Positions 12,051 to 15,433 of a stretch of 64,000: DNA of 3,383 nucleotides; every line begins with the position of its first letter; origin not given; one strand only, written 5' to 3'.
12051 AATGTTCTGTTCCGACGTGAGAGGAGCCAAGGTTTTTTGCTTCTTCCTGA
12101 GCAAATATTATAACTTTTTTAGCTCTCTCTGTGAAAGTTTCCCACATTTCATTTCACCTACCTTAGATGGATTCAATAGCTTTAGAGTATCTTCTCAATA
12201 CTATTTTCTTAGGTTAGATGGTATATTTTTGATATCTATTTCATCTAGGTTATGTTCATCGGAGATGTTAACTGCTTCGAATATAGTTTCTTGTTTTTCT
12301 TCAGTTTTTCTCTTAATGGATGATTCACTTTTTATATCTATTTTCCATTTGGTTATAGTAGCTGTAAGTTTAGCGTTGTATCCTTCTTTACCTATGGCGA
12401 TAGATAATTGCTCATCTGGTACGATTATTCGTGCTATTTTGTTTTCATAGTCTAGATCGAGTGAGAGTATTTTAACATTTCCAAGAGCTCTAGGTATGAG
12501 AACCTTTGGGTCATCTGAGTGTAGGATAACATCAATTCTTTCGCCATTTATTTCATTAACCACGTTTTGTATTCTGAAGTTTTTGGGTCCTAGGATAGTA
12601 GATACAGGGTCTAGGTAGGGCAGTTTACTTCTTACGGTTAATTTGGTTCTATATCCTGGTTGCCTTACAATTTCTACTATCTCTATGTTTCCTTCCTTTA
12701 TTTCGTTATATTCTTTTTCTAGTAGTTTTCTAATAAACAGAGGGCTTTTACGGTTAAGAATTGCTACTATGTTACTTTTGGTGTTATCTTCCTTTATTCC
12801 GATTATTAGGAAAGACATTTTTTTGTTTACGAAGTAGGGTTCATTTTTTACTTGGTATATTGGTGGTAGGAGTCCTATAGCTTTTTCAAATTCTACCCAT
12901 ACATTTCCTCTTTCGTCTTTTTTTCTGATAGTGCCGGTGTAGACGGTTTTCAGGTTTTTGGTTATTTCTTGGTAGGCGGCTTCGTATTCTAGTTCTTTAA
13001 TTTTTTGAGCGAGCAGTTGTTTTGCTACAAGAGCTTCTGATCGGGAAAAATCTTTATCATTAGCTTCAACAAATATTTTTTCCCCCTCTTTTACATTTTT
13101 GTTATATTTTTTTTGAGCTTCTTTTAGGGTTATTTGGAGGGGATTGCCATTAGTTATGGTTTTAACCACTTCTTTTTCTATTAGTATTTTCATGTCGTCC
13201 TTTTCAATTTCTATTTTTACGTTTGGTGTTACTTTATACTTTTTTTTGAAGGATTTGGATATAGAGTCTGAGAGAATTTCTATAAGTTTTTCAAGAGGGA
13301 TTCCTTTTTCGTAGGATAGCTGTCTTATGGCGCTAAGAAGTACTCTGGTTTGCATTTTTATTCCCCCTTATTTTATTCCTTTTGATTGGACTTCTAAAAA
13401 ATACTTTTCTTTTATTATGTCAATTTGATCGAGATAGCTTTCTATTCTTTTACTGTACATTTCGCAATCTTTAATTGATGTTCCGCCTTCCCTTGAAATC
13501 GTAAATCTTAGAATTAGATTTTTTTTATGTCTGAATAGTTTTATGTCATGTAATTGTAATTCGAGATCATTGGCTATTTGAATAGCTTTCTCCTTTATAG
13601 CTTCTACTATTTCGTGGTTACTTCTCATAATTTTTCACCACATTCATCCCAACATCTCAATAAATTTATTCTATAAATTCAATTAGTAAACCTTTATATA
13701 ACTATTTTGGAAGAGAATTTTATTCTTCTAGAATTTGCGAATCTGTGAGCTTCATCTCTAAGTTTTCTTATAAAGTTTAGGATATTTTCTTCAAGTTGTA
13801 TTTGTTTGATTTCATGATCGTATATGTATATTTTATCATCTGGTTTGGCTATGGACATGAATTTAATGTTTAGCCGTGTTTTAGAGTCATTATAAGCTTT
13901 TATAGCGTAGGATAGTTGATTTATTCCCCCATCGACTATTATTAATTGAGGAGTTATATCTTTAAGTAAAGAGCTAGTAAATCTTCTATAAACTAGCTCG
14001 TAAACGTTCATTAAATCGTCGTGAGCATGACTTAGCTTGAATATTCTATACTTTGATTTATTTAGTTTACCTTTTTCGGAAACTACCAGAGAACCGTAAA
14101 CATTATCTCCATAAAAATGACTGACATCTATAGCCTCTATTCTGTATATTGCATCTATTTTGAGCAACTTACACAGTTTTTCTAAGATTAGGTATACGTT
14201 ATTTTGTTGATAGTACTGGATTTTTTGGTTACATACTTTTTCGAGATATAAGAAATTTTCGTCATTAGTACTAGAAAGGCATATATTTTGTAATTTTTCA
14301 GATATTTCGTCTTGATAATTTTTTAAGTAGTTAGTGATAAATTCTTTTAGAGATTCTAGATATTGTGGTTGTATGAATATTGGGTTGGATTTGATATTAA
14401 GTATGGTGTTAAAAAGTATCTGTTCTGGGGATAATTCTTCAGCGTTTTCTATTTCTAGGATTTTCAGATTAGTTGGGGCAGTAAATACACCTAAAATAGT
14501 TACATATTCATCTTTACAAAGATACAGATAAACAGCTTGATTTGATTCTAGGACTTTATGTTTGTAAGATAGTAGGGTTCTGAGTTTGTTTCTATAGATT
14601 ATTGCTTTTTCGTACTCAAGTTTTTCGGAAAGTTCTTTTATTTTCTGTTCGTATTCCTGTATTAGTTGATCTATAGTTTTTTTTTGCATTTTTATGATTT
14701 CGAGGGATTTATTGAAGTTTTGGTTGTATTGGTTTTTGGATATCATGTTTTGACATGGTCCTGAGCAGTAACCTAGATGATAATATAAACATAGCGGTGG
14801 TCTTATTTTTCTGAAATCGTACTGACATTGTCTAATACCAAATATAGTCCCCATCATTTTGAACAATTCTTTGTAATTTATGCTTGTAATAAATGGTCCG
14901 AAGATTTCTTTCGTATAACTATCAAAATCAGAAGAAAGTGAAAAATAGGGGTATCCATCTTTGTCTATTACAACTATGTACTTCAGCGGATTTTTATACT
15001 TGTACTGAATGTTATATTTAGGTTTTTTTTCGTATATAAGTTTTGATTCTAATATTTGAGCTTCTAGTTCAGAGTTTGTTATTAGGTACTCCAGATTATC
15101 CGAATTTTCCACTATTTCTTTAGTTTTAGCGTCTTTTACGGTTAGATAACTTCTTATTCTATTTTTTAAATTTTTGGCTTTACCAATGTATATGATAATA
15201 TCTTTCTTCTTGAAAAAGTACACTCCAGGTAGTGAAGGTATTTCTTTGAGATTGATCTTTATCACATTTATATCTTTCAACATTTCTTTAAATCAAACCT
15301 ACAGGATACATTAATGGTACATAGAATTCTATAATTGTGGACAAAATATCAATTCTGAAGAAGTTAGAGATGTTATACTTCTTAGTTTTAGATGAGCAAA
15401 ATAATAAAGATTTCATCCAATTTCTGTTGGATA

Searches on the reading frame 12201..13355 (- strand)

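Call 58: search_protein_families(library=pfam, proteins=[window:12201-13355:-], max_evalue=0.00001)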
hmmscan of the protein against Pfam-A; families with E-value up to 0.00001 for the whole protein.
window:12201-13355:- (384 aa): 2 families
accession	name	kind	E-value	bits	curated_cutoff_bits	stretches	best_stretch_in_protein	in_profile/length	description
PF08529.16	NusA_N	-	5.8e-22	78.6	23.8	1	6-123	2-117/119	NusA N-terminal domain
PF13184.12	KH_5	-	4e-15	56.1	27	1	233-298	1-66/69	NusA-like KH domain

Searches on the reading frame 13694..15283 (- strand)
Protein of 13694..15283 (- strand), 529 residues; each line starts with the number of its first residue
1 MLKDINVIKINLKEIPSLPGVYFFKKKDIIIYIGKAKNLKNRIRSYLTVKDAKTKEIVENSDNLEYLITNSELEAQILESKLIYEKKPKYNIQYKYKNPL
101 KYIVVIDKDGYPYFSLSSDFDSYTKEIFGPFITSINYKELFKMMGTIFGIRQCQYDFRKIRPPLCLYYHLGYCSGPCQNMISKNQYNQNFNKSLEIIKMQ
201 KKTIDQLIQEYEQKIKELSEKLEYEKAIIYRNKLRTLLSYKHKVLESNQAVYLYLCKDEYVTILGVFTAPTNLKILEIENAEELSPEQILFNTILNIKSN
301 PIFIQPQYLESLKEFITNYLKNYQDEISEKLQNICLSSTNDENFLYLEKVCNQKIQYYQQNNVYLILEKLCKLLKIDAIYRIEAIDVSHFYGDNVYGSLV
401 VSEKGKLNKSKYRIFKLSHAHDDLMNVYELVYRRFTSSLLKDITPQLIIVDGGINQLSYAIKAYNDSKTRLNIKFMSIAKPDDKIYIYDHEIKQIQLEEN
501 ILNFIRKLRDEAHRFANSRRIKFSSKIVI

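Call 58: search_protein_families(library=pfam, proteins=[window:13694-15283:-], max_evalue=0.00001)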
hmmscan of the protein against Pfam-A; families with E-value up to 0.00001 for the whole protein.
window:13694-15283:- (529 aa): 2 families
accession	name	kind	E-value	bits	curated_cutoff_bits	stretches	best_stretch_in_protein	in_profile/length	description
PF08459.17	UvrC_RNaseH_dom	-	2.2e-33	115.8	22.3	1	373-516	3-158/159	UvrC RNAse H endonuclease domain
PF01541.30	GIY-YIG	-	1.3e-07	32.2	22.6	1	20-91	3-78/78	GIY-YIG catalytic domain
